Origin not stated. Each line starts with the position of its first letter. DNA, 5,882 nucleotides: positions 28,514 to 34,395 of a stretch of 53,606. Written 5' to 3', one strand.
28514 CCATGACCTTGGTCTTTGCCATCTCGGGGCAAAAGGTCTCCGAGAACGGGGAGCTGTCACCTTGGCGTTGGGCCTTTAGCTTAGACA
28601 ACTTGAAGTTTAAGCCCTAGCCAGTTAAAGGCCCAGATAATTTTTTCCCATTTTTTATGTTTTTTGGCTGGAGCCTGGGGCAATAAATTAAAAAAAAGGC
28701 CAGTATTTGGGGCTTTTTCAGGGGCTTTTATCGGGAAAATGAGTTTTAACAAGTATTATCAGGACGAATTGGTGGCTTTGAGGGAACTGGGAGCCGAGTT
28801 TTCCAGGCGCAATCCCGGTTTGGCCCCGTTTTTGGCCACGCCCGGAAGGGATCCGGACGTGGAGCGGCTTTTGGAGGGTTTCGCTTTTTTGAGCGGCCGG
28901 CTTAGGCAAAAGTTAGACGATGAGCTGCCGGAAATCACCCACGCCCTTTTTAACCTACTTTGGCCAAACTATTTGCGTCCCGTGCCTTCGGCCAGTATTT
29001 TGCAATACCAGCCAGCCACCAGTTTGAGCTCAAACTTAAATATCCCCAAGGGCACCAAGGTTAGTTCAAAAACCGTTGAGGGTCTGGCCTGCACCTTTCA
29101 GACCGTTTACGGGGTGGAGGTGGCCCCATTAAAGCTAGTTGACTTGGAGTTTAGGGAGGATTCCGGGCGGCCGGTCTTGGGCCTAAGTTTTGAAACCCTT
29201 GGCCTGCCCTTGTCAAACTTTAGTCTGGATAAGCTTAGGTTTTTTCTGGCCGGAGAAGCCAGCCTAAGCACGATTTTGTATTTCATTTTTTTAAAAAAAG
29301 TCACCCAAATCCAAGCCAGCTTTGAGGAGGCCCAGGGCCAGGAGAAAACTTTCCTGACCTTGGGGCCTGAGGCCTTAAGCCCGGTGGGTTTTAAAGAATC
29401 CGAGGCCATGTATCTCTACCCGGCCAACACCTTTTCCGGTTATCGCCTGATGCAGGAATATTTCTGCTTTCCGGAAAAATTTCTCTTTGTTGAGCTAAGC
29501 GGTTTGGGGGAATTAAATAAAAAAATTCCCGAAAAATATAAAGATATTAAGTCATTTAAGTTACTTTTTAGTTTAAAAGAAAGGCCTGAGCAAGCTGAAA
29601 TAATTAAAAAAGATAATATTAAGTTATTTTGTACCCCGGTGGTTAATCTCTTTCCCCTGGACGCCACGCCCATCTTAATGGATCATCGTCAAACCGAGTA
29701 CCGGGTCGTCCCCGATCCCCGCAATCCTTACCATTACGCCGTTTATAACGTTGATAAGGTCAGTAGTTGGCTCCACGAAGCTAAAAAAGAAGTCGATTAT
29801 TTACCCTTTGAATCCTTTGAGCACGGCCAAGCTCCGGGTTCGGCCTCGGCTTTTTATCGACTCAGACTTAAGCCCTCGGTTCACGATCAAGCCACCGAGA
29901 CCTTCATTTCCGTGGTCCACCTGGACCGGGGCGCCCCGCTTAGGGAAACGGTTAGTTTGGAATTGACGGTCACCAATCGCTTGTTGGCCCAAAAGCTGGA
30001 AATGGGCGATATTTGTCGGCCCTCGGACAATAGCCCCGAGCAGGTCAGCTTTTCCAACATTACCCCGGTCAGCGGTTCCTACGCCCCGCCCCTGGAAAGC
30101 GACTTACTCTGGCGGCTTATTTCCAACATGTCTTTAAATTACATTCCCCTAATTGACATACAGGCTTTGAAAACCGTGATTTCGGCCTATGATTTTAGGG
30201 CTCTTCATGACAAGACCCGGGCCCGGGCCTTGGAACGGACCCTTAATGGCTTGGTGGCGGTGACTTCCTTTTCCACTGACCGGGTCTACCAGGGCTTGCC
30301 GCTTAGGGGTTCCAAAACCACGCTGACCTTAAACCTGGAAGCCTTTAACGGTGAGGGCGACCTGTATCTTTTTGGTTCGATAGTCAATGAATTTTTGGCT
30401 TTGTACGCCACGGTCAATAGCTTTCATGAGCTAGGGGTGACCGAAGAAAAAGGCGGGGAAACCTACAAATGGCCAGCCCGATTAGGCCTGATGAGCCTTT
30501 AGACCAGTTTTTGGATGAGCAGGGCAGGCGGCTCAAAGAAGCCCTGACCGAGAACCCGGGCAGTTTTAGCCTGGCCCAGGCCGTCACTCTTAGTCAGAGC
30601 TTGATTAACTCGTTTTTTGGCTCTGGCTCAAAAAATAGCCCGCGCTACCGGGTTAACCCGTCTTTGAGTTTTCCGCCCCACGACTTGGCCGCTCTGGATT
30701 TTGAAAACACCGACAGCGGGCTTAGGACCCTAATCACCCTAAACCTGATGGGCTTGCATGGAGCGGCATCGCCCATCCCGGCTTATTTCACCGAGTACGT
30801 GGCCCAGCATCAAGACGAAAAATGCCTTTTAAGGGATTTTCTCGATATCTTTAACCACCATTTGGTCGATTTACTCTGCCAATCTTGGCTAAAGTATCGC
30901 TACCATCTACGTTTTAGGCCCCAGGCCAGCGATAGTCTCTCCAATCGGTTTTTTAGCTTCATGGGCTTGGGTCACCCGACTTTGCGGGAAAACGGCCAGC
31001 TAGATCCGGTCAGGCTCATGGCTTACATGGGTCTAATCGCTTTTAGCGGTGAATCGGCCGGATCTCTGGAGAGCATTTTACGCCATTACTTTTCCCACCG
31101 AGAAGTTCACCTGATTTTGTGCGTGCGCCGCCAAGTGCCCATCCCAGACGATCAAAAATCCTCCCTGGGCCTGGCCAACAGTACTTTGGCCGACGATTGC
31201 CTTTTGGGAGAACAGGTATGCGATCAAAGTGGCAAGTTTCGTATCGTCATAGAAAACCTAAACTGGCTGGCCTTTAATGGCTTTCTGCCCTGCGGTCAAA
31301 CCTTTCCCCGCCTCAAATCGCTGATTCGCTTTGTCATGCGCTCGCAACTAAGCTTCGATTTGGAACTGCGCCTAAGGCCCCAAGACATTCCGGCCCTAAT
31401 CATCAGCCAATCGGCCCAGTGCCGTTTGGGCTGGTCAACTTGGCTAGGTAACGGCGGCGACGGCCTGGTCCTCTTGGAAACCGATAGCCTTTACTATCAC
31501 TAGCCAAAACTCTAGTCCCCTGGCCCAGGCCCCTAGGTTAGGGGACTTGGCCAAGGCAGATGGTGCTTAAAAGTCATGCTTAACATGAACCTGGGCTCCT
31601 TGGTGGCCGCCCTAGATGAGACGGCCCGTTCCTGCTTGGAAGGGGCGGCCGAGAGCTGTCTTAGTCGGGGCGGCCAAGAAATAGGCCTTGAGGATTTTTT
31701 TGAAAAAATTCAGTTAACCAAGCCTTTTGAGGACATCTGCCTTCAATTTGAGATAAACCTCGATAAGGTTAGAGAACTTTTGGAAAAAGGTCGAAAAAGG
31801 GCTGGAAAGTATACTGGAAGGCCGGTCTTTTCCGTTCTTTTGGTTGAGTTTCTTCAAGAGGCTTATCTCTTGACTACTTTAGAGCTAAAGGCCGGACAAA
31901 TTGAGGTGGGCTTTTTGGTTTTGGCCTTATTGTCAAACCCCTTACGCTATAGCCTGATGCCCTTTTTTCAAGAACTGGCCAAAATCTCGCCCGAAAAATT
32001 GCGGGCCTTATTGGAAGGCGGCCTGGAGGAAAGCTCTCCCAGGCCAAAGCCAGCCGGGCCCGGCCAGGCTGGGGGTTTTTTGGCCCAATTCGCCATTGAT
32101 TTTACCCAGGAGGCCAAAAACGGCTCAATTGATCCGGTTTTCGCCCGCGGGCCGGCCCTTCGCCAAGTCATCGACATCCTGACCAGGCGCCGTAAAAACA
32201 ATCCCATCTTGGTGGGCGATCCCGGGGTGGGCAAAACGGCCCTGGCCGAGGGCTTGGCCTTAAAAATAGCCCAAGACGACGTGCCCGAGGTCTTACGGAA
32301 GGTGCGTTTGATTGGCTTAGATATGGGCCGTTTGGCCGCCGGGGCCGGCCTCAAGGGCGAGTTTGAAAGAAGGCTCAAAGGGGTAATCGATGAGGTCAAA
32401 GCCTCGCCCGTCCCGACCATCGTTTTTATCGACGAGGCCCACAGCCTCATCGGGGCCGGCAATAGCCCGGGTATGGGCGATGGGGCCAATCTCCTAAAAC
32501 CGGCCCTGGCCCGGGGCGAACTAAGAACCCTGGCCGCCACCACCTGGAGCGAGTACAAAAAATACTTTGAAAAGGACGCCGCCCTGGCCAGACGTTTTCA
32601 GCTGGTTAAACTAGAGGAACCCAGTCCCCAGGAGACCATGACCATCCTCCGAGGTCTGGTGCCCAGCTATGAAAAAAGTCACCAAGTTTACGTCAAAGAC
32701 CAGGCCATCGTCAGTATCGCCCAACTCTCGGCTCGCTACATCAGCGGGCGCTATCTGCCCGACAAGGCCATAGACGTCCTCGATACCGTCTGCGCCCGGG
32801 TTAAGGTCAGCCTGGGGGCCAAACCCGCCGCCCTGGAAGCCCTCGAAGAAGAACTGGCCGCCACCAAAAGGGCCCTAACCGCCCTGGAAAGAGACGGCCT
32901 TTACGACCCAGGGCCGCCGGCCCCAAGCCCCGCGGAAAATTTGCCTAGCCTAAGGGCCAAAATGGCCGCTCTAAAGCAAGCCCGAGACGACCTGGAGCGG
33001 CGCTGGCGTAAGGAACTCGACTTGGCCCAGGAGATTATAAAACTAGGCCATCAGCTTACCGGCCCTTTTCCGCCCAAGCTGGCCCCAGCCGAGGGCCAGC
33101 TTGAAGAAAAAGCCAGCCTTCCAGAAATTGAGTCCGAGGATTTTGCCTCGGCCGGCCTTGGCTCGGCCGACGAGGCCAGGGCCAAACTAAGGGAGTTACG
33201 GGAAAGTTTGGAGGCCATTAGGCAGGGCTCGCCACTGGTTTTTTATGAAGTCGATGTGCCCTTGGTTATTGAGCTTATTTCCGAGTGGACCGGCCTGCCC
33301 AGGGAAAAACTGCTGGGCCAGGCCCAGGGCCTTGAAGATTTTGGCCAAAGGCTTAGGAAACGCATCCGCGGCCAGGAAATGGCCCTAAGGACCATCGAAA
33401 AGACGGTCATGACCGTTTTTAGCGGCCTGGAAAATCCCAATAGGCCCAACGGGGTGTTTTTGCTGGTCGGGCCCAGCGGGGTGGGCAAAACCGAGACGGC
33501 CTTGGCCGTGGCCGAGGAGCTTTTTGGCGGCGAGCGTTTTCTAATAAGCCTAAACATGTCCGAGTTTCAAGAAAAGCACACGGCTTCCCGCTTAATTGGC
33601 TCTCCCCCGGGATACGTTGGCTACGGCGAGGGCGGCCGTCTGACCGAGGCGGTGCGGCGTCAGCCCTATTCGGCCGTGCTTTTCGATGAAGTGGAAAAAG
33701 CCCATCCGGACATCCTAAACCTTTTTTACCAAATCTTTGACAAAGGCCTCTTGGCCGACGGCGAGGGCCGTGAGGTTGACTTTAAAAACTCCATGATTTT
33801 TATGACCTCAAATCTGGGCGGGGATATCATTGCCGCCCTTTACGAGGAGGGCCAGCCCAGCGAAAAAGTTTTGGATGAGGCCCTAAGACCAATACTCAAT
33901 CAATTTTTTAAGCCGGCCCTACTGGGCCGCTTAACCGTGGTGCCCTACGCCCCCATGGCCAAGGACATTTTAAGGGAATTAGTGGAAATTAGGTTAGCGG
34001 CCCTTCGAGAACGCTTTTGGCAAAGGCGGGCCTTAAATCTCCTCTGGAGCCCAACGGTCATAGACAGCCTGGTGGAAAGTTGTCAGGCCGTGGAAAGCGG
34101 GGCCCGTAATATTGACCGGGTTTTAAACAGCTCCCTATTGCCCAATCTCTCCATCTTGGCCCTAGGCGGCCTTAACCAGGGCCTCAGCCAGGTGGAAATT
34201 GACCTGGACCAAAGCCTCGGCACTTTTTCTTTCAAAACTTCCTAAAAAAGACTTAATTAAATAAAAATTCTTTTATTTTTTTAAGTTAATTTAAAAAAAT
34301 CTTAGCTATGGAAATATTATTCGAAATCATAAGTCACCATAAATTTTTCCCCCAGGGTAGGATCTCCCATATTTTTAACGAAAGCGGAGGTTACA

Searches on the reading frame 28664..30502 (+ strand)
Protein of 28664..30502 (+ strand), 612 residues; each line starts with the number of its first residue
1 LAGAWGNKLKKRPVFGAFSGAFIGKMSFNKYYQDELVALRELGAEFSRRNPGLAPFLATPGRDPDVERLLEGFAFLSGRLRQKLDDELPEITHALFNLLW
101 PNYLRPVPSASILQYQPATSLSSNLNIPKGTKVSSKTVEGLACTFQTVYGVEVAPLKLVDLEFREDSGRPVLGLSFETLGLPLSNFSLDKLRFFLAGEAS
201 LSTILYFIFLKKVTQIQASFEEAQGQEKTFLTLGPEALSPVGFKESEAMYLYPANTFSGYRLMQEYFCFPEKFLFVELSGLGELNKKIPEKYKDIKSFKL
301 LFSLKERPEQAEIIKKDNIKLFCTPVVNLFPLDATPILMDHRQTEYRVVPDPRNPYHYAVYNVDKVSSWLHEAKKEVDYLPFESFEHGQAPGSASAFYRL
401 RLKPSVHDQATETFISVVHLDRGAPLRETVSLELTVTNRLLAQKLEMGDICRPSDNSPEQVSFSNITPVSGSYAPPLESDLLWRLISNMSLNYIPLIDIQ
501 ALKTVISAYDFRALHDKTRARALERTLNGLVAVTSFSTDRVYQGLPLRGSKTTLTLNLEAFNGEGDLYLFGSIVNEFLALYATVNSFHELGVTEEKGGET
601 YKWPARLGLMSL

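Call 30: search_protein_families(library=pfam, proteins=[window:28664-30502:+], max_evalue=0.001)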
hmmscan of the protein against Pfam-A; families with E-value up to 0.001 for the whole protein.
window:28664-30502:+ (612 aa): 1 family
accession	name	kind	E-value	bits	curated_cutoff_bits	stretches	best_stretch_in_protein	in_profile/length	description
PF05947.17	T6SS_TssF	-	1.9e-154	516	25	1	28-608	5-606/608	Type VI secretion system, TssF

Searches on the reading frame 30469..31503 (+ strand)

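Call 30: search_protein_families(library=pfam, proteins=[window:30469-31503:+], max_evalue=0.001)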
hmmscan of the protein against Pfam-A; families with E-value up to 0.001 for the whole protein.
window:30469-31503:+ (344 aa): 1 family
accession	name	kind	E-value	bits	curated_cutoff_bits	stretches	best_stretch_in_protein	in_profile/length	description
PF06996.16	T6SS_TssG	-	2.9e-77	260.4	24.6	1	30-327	2-304/304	Type VI secretion, TssG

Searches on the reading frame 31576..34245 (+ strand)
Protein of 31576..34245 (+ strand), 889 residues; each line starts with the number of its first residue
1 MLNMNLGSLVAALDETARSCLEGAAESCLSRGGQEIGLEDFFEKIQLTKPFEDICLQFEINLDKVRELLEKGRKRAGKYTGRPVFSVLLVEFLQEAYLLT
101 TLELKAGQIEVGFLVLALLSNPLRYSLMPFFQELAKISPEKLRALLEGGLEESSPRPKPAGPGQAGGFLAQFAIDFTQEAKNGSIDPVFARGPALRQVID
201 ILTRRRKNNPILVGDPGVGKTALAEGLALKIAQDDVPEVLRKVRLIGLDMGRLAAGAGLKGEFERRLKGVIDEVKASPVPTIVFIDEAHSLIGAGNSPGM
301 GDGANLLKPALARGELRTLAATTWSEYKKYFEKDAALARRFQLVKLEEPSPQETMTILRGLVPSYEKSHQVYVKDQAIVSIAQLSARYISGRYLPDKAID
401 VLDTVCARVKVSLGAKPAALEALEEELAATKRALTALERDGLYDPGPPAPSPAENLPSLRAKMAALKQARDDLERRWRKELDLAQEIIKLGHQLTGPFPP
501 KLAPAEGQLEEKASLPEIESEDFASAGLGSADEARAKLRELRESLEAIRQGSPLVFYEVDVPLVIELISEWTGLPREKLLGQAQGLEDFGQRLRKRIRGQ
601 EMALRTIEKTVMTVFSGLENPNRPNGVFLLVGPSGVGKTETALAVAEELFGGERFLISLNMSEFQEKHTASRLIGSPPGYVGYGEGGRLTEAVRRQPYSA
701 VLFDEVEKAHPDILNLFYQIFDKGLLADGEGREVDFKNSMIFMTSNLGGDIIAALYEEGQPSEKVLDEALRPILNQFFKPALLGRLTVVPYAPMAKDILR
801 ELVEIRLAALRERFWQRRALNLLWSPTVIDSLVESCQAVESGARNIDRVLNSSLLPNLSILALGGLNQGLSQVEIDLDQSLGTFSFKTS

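Call 30: search_protein_families(library=pfam, proteins=[window:31576-34245:+], max_evalue=0.001)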
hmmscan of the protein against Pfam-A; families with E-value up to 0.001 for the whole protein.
window:31576-34245:+ (889 aa): 15 families
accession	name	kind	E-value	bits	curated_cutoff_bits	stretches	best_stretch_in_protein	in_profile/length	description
PF07724.20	AAA_2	-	2e-54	184.5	27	1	623-788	1-165/166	AAA domain (Cdc48 subfamily)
PF17871.7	AAA_lid_9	-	2.1e-29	101.9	22.8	1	351-440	2-91/104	AAA lid domain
PF00004.35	AAA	-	4.7e-20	72.8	21.2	2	211-316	2-97/131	ATPase family associated with various cellular activities (AAA)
PF07728.20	AAA_5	-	5.4e-13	49.6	22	1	628-749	2-115/139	AAA domain (dynein-related subfamily)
PF13401.12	AAA_22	-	4.4e-09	37.2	27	0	206-291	4-96/130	AAA domain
PF10431.15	ClpB_D2-small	-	7.3e-09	36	21.9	1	796-866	3-72/81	C-terminal, D2-small domain, of ClpB protein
PF20720.3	nSTAND3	-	1.6e-08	34.8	27.2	1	190-236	2-46/155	Novel STAND NTPase 3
PF13191.12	AAA_16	-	7.7e-08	33.5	32.6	0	188-234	2-51/167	AAA ATPase domain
PF13481.12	AAA_25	-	1.2e-07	32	27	0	188-235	15-61/195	AAA domain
PF05729.18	NACHT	-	3.3e-06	27.5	26.7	0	211-238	4-31/167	NACHT domain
PF06068.19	TIP49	-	7.9e-06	25.7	23.8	0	627-663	52-87/347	TIP49 P-loop domain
PF01695.23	IstB_IS21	-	1.3e-05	25.2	24.1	0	205-230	90-115/238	IstB-like ATP binding protein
PF12775.13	AAA_7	-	5.5e-05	23.2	25.8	0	599-674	9-82/181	P-loop containing dynein motor region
PF06414.18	Zeta_toxin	-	0.00032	20.6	22.3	0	627-668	18-58/199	Zeta toxin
PF13238.12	AAA_18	-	0.00038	21.4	29.4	0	211-230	2-21/128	AAA domain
